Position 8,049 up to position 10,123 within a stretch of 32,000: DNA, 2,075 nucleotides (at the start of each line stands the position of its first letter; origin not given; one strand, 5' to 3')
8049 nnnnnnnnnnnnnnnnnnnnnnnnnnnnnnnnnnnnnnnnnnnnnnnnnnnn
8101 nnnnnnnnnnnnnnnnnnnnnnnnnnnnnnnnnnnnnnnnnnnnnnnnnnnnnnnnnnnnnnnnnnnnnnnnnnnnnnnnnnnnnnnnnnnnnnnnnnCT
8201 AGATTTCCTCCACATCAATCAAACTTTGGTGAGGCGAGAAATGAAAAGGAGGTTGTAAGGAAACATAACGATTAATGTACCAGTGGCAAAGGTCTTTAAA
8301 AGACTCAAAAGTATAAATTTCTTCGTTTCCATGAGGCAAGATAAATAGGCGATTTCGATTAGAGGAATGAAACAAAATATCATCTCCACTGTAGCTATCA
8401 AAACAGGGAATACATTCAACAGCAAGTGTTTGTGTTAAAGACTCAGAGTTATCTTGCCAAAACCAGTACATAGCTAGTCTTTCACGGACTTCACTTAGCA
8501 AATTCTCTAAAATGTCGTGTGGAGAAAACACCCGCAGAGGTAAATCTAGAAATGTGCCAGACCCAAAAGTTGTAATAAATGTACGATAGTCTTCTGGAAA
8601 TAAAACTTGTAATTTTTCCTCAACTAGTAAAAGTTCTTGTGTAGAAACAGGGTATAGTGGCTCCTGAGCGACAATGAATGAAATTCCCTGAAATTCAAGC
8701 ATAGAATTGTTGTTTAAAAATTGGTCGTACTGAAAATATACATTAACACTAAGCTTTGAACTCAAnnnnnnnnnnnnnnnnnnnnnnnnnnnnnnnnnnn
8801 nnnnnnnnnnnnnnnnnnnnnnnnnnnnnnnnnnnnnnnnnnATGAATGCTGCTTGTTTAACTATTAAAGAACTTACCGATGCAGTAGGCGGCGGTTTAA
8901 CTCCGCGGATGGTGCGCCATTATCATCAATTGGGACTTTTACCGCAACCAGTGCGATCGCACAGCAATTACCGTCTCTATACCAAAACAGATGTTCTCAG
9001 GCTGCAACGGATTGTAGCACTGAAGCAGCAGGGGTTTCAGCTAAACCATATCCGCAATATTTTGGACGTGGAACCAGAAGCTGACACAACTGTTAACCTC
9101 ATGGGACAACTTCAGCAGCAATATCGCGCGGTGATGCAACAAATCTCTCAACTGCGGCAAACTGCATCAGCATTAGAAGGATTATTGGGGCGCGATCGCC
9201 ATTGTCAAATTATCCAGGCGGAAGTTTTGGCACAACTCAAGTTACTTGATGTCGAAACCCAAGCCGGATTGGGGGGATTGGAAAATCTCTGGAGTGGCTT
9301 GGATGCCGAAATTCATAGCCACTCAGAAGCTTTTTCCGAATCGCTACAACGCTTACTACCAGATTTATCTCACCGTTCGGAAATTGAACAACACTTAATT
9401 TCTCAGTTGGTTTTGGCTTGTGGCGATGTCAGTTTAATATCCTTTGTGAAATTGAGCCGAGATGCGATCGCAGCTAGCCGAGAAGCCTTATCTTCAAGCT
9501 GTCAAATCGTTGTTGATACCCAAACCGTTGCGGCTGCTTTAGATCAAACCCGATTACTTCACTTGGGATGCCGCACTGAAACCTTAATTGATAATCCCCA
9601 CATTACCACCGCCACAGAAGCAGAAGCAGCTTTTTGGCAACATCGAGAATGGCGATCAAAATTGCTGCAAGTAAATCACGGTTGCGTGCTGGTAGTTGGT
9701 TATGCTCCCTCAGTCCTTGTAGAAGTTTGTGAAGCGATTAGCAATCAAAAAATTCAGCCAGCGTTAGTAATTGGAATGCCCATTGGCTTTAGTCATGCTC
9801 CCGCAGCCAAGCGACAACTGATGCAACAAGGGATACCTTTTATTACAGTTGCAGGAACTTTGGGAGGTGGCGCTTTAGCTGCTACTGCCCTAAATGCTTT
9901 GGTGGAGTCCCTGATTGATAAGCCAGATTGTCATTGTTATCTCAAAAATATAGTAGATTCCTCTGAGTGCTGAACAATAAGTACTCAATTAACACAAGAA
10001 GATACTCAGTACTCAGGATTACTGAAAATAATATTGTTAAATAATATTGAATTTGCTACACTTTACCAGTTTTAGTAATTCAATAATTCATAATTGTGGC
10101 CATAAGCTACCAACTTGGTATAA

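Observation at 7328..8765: SUKH / deaminase-like / Imm1-like cassette wedged inside the coaT-coaR regulatory unit, with no delivery module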

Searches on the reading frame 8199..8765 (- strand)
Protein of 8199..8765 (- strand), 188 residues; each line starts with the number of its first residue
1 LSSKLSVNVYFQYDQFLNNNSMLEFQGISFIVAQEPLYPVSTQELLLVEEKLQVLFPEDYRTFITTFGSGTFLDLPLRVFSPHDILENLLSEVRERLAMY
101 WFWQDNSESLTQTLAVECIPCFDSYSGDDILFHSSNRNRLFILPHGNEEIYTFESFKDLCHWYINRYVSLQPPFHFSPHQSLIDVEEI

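Call 8: search_protein_families(library=pfam, proteins=[window:8199-8765:-], max_evalue=1)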
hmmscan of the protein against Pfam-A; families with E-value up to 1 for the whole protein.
window:8199-8765:- (188 aa): 3 families
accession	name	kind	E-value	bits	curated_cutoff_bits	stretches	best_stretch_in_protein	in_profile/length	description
PF09346.15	SMI1_KNR4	-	3.9e-07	31.1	25.4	1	39-159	1-122/125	SMI1 / KNR4 family (SUKH-1)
PF14567.11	SUKH_5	-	7.8e-06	26.2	27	1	35-82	17-65/142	SMI1-KNR4 cell-wall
PF14568.11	SUKH_6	-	3.7e-05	24.7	27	1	47-75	6-34/119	SMI1-KNR4 cell-wall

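Call 9: search_protein_families(library=ncbifam, proteins=[window:8199-8765:-], max_evalue=1)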
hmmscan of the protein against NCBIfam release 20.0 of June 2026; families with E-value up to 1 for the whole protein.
window:8199-8765:- (188 aa): 0 families

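Call 20: search_protein_families(library=padloc, proteins=[window:8199-8765:-], max_evalue=0.1)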
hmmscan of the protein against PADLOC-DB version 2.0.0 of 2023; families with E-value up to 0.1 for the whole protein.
window:8199-8765:- (188 aa): 0 families

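Call 29: find_homologous_proteins(query=window:8202-8702:-, max_evalue=0.001)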
Query seq(167 aa) (167 aa): 4 proteins with E <= 0.001 among 34 candidates.
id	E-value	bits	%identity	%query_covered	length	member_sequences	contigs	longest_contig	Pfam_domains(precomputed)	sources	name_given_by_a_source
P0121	2.2e-101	355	92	100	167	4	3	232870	PF14567.12,PF09346.16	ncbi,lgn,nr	ncbi:MAG: SMI1/KNR4 family protein [Nostoc sp. ChiSLP02]|nr:SMI1/KNR4 family protein [Nostoc sp. Ded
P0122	6.4e-51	190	58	95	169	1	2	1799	PF14567.12,PF09346.16,PF14568.12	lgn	-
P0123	5.0e-49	184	55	93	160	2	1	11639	PF09346.16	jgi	-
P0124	4.0e-41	158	52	92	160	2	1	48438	PF09346.16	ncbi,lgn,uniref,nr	ncbi:SMI1/KNR4 family protein [Acaryochloris sp. IP29b_bin.137]|uniref:SMI1/KNR4 family protein n=1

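Call 30: find_encoding_contigs(protein=P0121, flank=8000, max_places=4)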
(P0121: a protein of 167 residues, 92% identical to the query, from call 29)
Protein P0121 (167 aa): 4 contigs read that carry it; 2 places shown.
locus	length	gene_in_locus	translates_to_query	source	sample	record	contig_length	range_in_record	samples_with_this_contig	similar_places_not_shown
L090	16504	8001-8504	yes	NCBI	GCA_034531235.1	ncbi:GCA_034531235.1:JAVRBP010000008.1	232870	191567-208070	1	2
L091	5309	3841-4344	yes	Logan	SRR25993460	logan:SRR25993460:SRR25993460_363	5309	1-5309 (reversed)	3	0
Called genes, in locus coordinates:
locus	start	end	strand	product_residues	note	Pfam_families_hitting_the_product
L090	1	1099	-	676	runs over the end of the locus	PF12831:FAD_oxidored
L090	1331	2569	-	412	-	-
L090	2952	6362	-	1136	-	PF12849:PBP_like_2, PF16258:DUF4912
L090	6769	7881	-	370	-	PF00376:MerR, PF13411:MerR_1, PF02570:CbiC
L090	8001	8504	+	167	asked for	PF14567:SUKH_5 (faint), PF09346:SMI1_KNR4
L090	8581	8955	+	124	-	PF14437:MafB19-deam, PF24241:Deam_C (faint)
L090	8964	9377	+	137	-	PF14430:Imm1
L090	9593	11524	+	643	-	PF00122:E1-E2_ATPase, PF00702:Hydrolase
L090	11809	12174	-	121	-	PF08848:DUF1818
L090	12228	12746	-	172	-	-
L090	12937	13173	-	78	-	PF01192:RNA_pol_Rpb6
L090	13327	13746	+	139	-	PF02469:Fasciclin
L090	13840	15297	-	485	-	PF00128:Alpha-amylase, PF22026:Alpha-amylase_C_2, PF22460:Neopullulanase-like_C (weak)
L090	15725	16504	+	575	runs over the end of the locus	PF00082:Peptidase_S8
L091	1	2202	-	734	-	?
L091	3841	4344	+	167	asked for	PF14567:SUKH_5 (faint), PF09346:SMI1_KNR4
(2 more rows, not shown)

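Call 31: find_encoding_contigs(protein=P0124, flank=8000, max_places=3)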
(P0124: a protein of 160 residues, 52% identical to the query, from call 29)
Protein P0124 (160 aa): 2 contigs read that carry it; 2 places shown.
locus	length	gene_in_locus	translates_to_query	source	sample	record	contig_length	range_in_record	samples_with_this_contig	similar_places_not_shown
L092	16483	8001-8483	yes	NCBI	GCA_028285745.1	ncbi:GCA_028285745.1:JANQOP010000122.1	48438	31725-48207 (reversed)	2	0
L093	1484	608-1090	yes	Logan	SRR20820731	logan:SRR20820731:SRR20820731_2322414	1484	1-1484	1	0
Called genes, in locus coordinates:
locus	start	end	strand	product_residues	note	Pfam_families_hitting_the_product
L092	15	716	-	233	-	PF03167:UDG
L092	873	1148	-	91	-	PF24731:DUF7683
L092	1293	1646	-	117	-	PF08906:T6SS_Tdi1_C (weak)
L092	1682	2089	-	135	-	PF00892:EamA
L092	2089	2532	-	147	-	PF00892:EamA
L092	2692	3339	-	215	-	PF13532:2OG-FeII_Oxy_2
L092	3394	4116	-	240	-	-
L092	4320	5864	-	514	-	PF18686:DUF5636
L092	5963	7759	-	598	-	PF00664:ABC_membrane, PF00005:ABC_tran, PF02463:SMC_N (faint)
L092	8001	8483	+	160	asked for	PF09346:SMI1_KNR4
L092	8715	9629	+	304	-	-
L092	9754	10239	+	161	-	-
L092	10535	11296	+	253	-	-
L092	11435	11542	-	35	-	-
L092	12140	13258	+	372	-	PF07728:AAA_5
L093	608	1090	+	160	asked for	PF09346:SMI1_KNR4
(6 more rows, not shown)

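Call 50: search_solved_structures(query=window:8199-8702:-, max_evalue=1)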
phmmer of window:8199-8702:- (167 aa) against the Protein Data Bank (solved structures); distinct sequences matched with E-value up to 1: 0.

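Call 72: find_encoding_contigs(protein=P0123, flank=6000, max_places=3)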
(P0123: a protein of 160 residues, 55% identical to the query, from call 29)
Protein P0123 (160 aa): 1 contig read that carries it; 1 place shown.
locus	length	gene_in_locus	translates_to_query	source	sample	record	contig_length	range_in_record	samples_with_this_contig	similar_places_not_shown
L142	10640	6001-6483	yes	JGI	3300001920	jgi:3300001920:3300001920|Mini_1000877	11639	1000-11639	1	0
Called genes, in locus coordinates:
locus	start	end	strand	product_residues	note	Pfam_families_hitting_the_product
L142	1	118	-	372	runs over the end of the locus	?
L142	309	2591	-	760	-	PF05226:CHASE2, PF00211:Guanylate_cyc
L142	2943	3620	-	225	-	PF00005:ABC_tran, PF13304:AAA_21, PF02463:SMC_N (weak)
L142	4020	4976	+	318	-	PF25062:ARM_TT21_N (faint), PF13428:TPR_14 (faint), PF12895:ANAPC3 (weak), PF13424:TPR_12 (weak), PF13432:TPR_16, PF14559:TPR_19, PF00515:TPR_1 (weak), PF07719:TPR_2 (weak), +2 more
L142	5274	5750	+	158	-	-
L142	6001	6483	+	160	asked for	PF09346:SMI1_KNR4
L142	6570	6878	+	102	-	PF11378:DUF3181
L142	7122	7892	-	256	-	PF07589:PEP_exosort_dom (weak)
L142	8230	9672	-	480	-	PF01595:CNNM, PF00571:CBS (faint), PF03471:CorC_HlyC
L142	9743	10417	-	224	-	-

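Call 73: find_encoding_contigs(protein=P0122, flank=3000, max_places=3)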
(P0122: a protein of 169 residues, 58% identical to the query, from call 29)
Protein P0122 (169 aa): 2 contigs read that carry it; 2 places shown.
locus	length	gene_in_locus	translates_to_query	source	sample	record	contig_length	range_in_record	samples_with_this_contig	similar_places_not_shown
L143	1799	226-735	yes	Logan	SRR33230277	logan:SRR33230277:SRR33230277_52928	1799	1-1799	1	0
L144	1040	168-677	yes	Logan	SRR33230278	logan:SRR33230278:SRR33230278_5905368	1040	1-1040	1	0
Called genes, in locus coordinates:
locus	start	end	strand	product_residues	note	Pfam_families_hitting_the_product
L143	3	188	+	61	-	?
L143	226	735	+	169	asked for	PF14567:SUKH_5 (weak), PF09346:SMI1_KNR4, PF14568:SUKH_6 (weak)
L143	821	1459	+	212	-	PF05685:Uma2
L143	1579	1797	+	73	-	?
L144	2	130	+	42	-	?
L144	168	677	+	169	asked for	PF14567:SUKH_5 (weak), PF09346:SMI1_KNR4, PF14568:SUKH_6 (weak)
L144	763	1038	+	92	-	?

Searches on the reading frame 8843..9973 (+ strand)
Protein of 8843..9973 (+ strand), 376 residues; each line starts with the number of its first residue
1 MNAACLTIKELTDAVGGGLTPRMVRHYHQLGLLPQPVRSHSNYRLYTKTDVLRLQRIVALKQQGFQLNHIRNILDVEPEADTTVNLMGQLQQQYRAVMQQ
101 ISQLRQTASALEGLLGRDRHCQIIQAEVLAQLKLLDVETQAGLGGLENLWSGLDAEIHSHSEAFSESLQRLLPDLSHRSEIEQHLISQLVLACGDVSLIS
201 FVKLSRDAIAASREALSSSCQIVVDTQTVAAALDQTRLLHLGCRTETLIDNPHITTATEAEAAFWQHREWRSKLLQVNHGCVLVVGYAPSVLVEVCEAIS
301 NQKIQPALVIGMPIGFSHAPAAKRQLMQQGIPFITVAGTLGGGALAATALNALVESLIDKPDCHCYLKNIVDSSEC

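Call 8: search_protein_families(library=pfam, proteins=[window:8843-9973:+], max_evalue=1)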
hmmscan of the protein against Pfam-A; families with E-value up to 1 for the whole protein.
window:8843-9973:+ (376 aa): 5 families
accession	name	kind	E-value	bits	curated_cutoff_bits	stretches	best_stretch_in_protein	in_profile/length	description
PF02570.20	CbiC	-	2.5e-48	164.8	22.5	1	166-355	5-195/196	Precorrin-8X methylmutase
PF13411.12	MerR_1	-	3.8e-14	53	21.6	1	18-75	11-67/69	MerR HTH family regulatory protein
PF00376.29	MerR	-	9e-11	41.8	28.2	1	7-46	1-38/38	MerR family regulatory protein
PF09278.17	MerR-DNA-bind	-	0.00021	22.3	25.4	1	53-114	3-65/65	MerR, DNA binding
PF04136.21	COG3_N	-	0.39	11.1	27.9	0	76-133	16-70/147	Conserved oligomeric Golgi complex subunit 3, N-terminal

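Call 9: search_protein_families(library=ncbifam, proteins=[window:8843-9973:+], max_evalue=1)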
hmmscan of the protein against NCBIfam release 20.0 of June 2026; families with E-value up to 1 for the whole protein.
window:8843-9973:+ (376 aa): 23 families
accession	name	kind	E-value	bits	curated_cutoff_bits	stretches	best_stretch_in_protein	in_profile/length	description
NF006136.0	PRK08285.1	equivalog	2.8e-27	95.8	276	1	173-355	24-206/209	precorrin-8X methylmutase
NF006137.0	PRK08286.1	equivalog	8.2e-25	87.7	294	1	163-357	17-210/214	cobalt-precorrin-8 methylmutase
NF004620.0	PRK05954.1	equivalog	2.5e-23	82.8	264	1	181-355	28-197/205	precorrin-8X methylmutase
NF004449.0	PRK05782.1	equivalog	1.5e-22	80.1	298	1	165-355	146-328/333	bifunctional sirohydrochlorin cobalt chelatase/precorrin-8X methylmutase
NF004057.0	PRK05575.1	equivalog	2.3e-21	76.4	311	1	179-358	28-205/207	precorrin-8X methylmutase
NF004901.0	PRK06264.1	equivalog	4.5e-21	75.8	261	1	174-356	32-206/212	cobalt-precorrin-8 methylmutase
NF004619.0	PRK05953.1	equivalog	5.5e-17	61.9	278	1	180-355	25-195/208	precorrin-8X methylmutase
TIGR02044.1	CueR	equivalog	1.4e-13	51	147.4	1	17-115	10-109/127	Cu(I)-responsive transcriptional regulator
NF007069.0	PRK09514.1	equivalog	2.3e-13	50.3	143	1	18-114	12-110/141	Zn(2+)-responsive transcriptional regulator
TIGR02051.1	MerR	equivalog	1.4e-12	48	150.85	1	8-117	2-108/124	mercury resistance transcriptional regulator MerR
TIGR02047.1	CadR-PbrR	equivalog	6.7e-12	45.6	151.45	1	9-132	4-127/127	Cd(II)/Pb(II)-responsive transcriptional regulator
TIGR02043.1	ZntR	equivalog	8.4e-11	42.1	167.95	1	8-113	4-109/131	Zn(2+)-responsive transcriptional regulator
NF047375.1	HeatShock_HspR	equivalog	1.3e-10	41.1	105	1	18-94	14-90/92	heat shock protein transcriptional repressor HspR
NF050798.1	TF_FtsR_Actino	equivalog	1.7e-07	31.5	150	1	20-100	18-99/223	transcriptional regulator FtsR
NF053782.1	ChlnTransRegdde3219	equivalog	4.9e-07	29.5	450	1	22-128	21-121/278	choline utilization transcriptional activator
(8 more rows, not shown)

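Call 19: find_related_loci(query=window:8843-9973:+, collection=genome_contigs, flank=7000)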
Query window:8843-9973:+ (376 aa) in genome_contigs; peptide patterns used: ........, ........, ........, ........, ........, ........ (x = any residue, [..] = any of these).
506 stretches matched a pattern; 409 encode a relative of the query (tblastn E <= 1e-3); the best 80 are kept; 80 distinct loci.
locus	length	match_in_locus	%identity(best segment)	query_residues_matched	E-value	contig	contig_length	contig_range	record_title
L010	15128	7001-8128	96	1-376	0e+0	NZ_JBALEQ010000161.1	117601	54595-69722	MAG: Nostoc sp. isolate P8256 bin 3 NODE_105_length_117601_cov_164.333464, whole genome shotgun sequence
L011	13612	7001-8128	95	1-376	0e+0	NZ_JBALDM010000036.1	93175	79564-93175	MAG: Nostoc sp. isolate P2039 bin 23 NODE_159_length_93175_cov_144.001074, whole genome shotgun sequence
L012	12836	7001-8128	95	1-376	0e+0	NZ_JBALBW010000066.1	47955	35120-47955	MAG: Nostoc sp. isolate 8277 bin 2 NODE_49_length_47955_cov_26.490326, whole genome shotgun sequence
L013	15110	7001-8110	96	1-370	0e+0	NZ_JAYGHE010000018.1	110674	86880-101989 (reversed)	Nostoc sp. UHCC 0252 00018__length=110674, whole genome shotgun sequence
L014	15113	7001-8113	96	6-376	0e+0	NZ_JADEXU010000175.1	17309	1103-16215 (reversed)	Nostoc sp. LEGE 12450 NODE_175_length_17309_cov_6.35543, whole genome shotgun sequence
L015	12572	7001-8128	93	1-376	0e+0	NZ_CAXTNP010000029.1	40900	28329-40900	MAG: uncultured Nostoc sp. isolate public_SRR14722145_metawrap_bin.2 public_SRR14722145_metawrap_bin.2_29, whole genome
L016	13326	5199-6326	95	1-376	0e+0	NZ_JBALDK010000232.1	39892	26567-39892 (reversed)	MAG: Nostoc sp. isolate P1574 bin 1 NODE_132_length_39892_cov_22.931729, whole genome shotgun sequence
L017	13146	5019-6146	95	1-376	0e+0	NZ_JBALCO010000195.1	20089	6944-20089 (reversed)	MAG: Nostoc sp. isolate P12545 bin 5 NODE_775_length_20089_cov_86.019856, whole genome shotgun sequence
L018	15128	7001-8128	95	1-376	0e+0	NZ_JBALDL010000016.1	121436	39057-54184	MAG: Nostoc sp. isolate P2037 bin 28 NODE_195_length_121436_cov_104.047074, whole genome shotgun sequence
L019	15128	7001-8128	95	1-376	0e+0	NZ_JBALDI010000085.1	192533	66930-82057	MAG: Nostoc sp. isolate P14318 bin 17 NODE_24_length_192533_cov_95.822099, whole genome shotgun sequence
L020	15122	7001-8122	95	1-374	0e+0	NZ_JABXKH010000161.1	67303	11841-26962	MAG: Nostoc sp. NMS2 NODE_673_length_67303_cov_258.783, whole genome shotgun sequence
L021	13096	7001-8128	94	1-376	0e+0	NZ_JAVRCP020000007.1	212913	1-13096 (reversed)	MAG: Nostoc sp. DedVER02 Nostoc_sp_DedVER02_7, whole genome shotgun sequence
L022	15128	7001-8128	94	1-376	0e+0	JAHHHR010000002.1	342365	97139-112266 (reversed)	MAG: Nostoc desertorum CM1-VF14 scaffold_63_c1, whole genome shotgun sequence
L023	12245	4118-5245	94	1-376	0e+0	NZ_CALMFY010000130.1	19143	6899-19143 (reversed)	MAG: uncultured Nostoc sp. isolate SRR13685151_bin.36_CONCOCT_v1.1_MAG NODE_137_length_19143_cov_13.389826, whole genome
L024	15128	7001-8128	94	1-376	0e+0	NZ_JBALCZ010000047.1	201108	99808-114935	MAG: Nostoc sp. isolate P12591 bin 6 NODE_20_length_201108_cov_99.639138, whole genome shotgun sequence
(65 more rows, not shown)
